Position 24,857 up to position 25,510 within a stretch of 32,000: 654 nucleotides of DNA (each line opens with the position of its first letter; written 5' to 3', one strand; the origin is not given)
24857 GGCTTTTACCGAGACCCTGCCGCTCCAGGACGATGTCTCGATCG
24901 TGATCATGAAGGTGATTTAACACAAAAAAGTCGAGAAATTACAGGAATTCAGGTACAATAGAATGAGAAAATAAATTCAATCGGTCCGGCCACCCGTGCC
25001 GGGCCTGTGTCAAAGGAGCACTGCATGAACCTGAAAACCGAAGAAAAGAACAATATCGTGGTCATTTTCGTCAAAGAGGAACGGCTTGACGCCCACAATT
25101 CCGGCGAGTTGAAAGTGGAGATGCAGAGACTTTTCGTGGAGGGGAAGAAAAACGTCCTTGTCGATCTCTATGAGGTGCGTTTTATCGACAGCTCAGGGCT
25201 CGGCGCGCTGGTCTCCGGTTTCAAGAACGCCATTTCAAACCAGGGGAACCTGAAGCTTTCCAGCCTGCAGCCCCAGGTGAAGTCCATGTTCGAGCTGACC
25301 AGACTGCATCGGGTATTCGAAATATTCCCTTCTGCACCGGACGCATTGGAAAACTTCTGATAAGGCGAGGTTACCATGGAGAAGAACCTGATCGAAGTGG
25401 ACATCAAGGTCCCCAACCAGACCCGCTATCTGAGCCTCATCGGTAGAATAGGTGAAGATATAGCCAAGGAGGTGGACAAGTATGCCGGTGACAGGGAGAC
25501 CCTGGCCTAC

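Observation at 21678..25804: Transporter-like SSS domain fused to GAF and PP2C phosphatase, heading a partner-switching module with no sigma factor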

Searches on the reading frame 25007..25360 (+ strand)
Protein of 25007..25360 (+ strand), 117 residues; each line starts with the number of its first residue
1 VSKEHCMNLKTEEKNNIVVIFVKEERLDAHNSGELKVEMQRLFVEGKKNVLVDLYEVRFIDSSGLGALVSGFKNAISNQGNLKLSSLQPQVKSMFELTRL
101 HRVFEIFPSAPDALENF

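Call 3: search_protein_families(library=pfam, proteins=[window:25007-25360:+], max_evalue=0.01)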
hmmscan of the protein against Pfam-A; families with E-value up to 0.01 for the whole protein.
window:25007-25360:+ (117 aa): 2 families
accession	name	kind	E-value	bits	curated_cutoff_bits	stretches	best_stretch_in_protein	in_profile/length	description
PF01740.26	STAS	-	4.5e-19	68.6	22.6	1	9-113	2-106/106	STAS domain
PF13466.11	STAS_2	-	3.2e-10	40.5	29.2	1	26-100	6-79/80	STAS domain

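Call 4: search_protein_families(library=ncbifam, proteins=[window:25007-25360:+], max_evalue=0.01)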
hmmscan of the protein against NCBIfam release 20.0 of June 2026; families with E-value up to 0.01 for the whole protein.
window:25007-25360:+ (117 aa): 3 families
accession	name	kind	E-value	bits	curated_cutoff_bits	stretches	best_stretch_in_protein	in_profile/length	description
TIGR00377.1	ant_ant_sig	superfamily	1.8e-20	72.8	53.45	1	7-109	3-105/108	anti-sigma factor antagonist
TIGR02886.1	spore_II_AA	equivalog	4.7e-15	55.5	114.75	1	11-113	3-105/106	anti-sigma F factor antagonist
NF033618.0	mlaB_1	equivalog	0.0036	17.7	90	1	50-102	38-90/94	lipid asymmetry maintenance protein MlaB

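Call 58: search_solved_structures(query=window:25025-25360:+, max_evalue=0.01, show_alignments=2)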
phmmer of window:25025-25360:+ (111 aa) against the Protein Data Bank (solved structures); distinct sequences matched with E-value up to 0.01: 8.
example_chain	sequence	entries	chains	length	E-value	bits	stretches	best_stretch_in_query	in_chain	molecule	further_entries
1sbo_A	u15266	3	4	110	1.5e-12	51.1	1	7-104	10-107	Putative anti-sigma factor antagonist TM1442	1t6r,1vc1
1th8_B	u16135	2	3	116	3.5e-08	37.1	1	5-102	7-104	Anti-sigma F factor antagonist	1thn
1tid_B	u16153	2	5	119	1e-07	35.7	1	6-102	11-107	Anti-sigma F factor antagonist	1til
1auz_A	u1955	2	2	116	1.3e-07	35.3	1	11-107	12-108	SPOIIAA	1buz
6m36_B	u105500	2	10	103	1.6e-06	31.8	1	7-100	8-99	Anti-sigma-B factor antagonist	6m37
4hyl_A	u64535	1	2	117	2e-05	28.3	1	18-108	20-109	Stage II sporulation protein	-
2ka5_A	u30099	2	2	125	2.7e-05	27.9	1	12-110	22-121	Putative anti-sigma factor antagonist TM_1081 | Putative anti-sigma factor antagonist TM1081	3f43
3t6o_A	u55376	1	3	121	0.008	20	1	42-108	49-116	Sulfate transporter/antisigma-factor antagonist STAS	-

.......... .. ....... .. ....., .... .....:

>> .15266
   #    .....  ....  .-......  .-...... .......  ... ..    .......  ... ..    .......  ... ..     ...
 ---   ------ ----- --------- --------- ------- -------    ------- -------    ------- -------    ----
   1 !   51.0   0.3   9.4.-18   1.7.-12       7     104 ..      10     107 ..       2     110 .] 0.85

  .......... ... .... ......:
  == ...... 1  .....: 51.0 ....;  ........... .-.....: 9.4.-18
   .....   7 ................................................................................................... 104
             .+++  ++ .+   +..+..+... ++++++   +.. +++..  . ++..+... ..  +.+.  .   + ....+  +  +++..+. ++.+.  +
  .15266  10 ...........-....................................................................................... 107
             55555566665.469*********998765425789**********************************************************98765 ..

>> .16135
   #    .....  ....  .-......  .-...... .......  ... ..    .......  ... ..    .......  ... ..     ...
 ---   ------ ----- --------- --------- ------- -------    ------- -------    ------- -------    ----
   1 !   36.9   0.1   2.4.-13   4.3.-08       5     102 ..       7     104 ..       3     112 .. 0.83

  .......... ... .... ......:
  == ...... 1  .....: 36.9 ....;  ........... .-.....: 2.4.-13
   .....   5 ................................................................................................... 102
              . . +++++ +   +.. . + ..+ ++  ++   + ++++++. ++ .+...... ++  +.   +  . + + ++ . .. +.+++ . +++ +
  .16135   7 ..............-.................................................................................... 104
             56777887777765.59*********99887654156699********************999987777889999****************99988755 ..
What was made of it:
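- On Partner-switching module (RsbV/RsbW, SpoIIAA/SpoIIAB type): Alignment to SpoIIAA and TM1442 (call 58).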
